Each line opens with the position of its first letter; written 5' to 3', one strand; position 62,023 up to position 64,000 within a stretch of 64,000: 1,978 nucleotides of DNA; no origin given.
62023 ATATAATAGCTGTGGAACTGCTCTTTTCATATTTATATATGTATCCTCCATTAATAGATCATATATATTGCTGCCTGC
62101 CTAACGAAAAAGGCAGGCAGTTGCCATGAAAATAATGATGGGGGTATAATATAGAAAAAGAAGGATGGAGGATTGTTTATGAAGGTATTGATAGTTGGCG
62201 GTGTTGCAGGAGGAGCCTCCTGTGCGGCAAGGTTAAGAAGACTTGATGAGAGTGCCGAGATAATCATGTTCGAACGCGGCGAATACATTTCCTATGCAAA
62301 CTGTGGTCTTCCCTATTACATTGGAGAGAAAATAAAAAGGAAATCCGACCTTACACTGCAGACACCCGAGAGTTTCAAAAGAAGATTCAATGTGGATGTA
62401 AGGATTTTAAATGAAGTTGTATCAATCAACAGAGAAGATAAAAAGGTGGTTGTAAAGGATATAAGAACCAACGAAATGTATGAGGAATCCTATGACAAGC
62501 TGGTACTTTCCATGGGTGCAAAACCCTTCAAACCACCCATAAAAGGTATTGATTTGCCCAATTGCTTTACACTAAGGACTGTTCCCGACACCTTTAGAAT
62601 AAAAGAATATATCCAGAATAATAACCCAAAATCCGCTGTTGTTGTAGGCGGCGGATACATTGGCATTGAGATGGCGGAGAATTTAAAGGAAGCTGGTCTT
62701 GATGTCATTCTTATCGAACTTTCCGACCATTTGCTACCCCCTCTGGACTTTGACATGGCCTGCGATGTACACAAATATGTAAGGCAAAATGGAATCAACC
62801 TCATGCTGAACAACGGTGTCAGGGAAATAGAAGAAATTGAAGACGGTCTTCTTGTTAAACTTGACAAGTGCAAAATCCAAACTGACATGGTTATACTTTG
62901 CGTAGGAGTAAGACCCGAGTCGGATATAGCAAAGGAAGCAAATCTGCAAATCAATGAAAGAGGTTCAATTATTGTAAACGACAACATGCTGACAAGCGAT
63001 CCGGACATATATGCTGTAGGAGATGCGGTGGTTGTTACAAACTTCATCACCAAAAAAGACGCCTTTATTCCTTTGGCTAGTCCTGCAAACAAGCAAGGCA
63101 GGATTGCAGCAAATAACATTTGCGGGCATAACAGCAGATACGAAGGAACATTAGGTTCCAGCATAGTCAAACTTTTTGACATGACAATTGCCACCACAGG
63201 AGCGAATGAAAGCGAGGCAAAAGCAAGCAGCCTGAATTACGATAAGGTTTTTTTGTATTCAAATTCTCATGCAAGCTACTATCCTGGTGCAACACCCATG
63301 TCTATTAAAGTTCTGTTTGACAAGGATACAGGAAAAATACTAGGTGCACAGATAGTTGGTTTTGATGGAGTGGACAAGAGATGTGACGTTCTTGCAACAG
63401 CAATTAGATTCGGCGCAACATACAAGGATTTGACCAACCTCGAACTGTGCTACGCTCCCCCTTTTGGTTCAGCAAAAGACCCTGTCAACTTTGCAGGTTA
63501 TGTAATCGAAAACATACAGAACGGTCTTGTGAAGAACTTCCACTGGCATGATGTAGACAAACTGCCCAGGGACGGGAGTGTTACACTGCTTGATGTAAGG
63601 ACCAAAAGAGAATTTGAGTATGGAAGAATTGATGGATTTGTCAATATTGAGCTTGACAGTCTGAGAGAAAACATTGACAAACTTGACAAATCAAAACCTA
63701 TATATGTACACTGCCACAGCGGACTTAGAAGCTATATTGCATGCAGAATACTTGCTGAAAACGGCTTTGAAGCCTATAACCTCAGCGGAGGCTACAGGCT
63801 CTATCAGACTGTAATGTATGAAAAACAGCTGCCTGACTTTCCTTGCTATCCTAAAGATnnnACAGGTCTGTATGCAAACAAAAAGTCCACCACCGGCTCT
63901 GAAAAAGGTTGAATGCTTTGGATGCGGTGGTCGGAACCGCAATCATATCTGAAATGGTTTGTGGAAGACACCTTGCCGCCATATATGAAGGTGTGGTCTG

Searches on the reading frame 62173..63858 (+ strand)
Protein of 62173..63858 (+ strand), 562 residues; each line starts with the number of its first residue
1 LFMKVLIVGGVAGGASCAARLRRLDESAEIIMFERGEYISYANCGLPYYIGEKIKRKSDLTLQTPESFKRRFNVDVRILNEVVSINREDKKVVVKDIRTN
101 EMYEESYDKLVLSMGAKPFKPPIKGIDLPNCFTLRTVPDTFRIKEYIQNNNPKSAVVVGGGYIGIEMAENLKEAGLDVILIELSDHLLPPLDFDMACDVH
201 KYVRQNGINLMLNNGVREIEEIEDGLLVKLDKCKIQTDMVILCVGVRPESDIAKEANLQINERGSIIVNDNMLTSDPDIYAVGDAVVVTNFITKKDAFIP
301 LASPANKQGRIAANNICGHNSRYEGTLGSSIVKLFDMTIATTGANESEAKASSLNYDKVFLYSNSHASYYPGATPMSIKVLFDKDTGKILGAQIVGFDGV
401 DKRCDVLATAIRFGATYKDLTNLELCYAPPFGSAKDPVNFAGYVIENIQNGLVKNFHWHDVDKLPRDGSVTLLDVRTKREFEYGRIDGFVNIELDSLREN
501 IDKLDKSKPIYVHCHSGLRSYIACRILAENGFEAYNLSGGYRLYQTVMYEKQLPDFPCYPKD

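Call 10: find_encoding_contigs(protein=window:62173-63858:+, flank=10000, max_places=2)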
Protein window:62173-63858:+ (562 aa): no gene with exactly this product is on record in the collection.

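Call 14: find_encoding_contigs(protein=window:62179-63858:+, flank=10000, max_places=2)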
Protein window:62179-63858:+ (560 aa): 23 contigs read that carry it; 2 places shown.
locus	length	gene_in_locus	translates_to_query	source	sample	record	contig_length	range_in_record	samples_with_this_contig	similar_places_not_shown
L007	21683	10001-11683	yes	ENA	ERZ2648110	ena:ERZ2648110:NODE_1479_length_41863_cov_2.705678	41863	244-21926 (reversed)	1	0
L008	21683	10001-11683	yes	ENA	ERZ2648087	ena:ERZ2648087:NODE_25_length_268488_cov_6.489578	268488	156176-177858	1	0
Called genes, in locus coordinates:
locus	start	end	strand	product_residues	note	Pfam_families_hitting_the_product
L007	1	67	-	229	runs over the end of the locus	-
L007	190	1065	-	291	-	-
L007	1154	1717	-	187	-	PF02586:SRAP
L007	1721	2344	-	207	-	PF01966:HD (weak)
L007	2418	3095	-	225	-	-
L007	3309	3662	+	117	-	PF04277:OAD_gamma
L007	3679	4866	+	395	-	PF03977:OAD_beta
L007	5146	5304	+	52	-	-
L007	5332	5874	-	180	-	PF21349:RUBY_RBDX, PF02915:Rubrerythrin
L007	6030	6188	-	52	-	PF00301:Rubredoxin, PF21349:RUBY_RBDX (faint)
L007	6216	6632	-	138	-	PF01475:FUR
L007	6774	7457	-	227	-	PF00037:Fer4 (weak), PF13353:Fer4_12 (weak), PF04055:Radical_SAM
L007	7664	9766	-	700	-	PF02901:PFL-like, PF01228:Gly_radical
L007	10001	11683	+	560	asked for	PF01266:DAO (faint), PF07992:Pyr_redox_2, PF13450:NAD_binding_8 (faint), PF13738:Pyr_redox_3, PF00070:Pyr_redox, PF02852:Pyr_redox_dim, PF00581:Rhodanese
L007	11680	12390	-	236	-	-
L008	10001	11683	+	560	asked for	PF01266:DAO (faint), PF07992:Pyr_redox_2, PF13450:NAD_binding_8 (faint), PF13738:Pyr_redox_3, PF00070:Pyr_redox, PF02852:Pyr_redox_dim, PF00581:Rhodanese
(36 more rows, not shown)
